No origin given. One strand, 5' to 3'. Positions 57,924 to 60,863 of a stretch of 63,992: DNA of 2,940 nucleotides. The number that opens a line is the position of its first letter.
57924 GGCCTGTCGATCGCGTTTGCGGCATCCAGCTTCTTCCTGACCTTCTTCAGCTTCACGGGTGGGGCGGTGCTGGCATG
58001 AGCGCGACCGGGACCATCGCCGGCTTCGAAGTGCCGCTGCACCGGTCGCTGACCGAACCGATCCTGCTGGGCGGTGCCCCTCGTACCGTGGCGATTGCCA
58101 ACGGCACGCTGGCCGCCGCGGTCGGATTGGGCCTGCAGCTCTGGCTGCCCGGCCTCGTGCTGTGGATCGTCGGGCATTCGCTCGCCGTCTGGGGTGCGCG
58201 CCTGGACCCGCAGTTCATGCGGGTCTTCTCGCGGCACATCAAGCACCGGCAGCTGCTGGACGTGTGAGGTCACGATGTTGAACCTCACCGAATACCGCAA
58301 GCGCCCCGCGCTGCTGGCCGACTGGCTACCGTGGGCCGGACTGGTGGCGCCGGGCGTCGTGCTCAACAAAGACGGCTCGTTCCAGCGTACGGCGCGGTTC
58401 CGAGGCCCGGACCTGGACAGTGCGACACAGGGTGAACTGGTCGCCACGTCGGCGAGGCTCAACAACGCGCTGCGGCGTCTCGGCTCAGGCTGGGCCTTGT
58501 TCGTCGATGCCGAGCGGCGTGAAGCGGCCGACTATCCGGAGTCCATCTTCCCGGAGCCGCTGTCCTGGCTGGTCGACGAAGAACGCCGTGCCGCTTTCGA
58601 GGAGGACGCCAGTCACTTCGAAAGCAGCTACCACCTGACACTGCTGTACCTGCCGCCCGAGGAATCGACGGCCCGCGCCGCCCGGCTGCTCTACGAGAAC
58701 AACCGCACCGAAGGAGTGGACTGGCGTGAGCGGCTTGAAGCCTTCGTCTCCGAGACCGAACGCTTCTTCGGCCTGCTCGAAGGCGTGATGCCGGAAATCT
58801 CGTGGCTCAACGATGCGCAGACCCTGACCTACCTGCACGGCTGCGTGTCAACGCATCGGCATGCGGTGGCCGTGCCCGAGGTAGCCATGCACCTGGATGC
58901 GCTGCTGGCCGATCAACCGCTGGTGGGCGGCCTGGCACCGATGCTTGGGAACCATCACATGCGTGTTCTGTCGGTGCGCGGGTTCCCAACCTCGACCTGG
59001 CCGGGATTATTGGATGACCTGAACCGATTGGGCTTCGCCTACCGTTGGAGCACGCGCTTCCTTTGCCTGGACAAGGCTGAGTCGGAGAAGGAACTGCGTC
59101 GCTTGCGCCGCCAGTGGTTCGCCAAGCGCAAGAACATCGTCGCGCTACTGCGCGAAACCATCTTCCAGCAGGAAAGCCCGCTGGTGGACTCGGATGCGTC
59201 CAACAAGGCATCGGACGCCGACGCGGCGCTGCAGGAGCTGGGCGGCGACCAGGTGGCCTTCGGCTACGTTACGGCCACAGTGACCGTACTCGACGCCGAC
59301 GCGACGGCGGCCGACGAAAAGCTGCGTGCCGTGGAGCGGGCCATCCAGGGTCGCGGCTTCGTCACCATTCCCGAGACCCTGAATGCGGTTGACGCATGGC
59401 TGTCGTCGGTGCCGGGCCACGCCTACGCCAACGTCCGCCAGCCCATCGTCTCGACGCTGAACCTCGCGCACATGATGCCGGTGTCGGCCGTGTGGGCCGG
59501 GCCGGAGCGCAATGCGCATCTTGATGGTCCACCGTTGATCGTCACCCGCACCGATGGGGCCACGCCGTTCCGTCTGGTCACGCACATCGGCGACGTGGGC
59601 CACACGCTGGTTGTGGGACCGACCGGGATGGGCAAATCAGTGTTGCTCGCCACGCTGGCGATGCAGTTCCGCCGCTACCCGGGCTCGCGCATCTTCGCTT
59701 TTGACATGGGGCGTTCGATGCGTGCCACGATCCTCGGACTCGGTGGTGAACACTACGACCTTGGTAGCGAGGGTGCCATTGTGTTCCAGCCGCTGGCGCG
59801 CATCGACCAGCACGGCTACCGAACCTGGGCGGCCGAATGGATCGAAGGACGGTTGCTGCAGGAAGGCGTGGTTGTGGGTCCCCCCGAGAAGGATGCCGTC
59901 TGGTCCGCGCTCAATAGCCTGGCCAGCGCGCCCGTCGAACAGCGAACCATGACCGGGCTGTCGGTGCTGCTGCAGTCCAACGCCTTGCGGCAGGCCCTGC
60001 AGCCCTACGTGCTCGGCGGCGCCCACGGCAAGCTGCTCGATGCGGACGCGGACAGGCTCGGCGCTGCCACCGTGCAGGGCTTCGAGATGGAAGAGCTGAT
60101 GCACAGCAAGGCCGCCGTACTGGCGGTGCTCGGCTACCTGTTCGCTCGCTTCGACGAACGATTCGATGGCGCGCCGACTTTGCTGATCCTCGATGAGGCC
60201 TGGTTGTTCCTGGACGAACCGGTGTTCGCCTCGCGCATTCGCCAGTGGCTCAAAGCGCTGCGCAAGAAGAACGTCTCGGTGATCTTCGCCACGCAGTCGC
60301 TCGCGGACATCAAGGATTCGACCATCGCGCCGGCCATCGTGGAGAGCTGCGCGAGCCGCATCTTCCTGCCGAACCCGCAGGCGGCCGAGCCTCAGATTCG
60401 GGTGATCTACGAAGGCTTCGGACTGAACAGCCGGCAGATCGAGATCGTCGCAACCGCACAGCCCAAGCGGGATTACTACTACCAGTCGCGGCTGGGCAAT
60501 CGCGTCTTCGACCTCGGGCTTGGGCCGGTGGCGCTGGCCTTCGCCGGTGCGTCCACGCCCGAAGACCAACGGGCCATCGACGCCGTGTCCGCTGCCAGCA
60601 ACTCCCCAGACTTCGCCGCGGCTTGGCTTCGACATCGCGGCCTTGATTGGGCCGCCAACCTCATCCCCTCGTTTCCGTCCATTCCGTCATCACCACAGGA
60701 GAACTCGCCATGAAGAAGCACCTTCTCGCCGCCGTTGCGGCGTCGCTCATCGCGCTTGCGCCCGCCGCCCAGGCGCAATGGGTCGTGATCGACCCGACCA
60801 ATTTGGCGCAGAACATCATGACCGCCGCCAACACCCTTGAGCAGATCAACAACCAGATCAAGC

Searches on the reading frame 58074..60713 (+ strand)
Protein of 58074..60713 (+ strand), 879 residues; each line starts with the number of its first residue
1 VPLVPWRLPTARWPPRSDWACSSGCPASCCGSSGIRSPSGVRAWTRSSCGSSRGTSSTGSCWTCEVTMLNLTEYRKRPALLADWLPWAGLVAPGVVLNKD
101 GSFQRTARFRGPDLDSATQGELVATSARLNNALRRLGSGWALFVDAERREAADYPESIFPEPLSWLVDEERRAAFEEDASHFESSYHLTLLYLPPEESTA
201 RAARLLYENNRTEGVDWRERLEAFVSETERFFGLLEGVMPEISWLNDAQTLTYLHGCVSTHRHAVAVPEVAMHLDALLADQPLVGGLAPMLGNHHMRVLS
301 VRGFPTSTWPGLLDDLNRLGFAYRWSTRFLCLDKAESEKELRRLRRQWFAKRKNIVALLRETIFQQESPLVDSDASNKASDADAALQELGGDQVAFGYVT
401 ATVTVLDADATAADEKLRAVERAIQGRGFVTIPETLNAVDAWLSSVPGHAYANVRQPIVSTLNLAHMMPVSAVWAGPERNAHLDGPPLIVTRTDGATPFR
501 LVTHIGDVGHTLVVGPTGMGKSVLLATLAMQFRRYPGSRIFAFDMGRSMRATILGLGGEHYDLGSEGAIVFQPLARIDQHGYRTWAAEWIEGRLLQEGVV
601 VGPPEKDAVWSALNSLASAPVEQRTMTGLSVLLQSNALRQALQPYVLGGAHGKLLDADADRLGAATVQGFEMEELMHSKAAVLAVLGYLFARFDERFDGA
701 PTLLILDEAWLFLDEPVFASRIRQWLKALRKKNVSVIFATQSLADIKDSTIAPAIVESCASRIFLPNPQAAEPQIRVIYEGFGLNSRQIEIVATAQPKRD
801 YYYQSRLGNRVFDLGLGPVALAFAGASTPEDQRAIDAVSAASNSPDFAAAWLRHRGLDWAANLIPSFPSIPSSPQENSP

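Call 67: search_protein_families(library=padloc, proteins=[window:58074-60713:+], max_evalue=0.001)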
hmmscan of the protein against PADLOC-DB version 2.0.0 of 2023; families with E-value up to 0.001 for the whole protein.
window:58074-60713:+ (879 aa): 5 families
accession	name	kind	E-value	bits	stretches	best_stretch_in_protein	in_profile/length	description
PDLC04140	mad8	-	1.3e-16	59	1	507-763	26-249/314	mads_8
PDLC04100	HerA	-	0.00011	19.1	1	510-545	165-200/580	-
PDLC02185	HerA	-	0.00012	19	0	510-545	166-201/585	-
PDLC04105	HerA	-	0.00032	17.4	0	510-545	168-203/576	-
PDLC01055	HerA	-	0.00048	17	0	510-545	159-195/532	Type III coevolved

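Call 68: search_protein_families(library=pfam, proteins=[window:58074-60713:+], max_evalue=0.001)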
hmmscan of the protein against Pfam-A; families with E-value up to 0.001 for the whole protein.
window:58074-60713:+ (879 aa): 5 families
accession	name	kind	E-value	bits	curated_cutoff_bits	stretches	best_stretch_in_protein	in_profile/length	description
PF19044.6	P-loop_TraG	-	1.6e-10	40.7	25.8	1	637-792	183-342/413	TraG P-loop domain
PF03135.19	CagE_TrbE_VirB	-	2.3e-09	37.9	21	1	249-455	15-204/204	CagE, TrbE, VirB family, component of type IV transporter system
PF12846.13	AAA_10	-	2.1e-06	27.5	27.5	0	679-750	219-290/362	AAA-like domain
PF05872.18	HerA_C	-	2.1e-06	27.1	22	0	680-752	235-311/502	Helicase HerA-like C-terminal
PF13401.12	AAA_22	-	7.4e-05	23.5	27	0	509-544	6-40/130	AAA domain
